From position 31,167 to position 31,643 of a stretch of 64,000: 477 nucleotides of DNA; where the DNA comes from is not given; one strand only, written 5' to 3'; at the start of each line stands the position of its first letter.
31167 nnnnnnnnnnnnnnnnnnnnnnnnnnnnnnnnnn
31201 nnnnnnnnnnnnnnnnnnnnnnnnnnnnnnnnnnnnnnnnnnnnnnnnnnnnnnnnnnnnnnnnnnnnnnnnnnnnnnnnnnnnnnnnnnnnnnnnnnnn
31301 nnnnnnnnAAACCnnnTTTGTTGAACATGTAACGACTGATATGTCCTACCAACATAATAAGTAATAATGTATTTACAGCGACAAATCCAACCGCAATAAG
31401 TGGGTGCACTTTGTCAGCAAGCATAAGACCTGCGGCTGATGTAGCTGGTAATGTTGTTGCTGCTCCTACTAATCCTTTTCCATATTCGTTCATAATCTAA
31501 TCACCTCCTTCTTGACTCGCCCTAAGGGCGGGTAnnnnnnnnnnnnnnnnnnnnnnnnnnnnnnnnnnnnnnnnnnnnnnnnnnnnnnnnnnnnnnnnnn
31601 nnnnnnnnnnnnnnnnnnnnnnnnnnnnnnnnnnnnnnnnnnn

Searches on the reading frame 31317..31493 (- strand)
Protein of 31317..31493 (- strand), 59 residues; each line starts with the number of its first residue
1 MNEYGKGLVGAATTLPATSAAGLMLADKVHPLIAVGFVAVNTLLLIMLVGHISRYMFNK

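Call 54: search_protein_families(library=ncbifam, proteins=[window:31317-31493:-], max_evalue=0.1)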
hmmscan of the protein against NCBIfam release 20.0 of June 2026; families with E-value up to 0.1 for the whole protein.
seq(59 aa): 1 family
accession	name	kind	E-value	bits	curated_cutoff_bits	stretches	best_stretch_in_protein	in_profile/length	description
NF010827.0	PRK14231.1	equivalog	0.014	15.9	143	1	2-49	63-110/129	fluoride efflux transporter CrcB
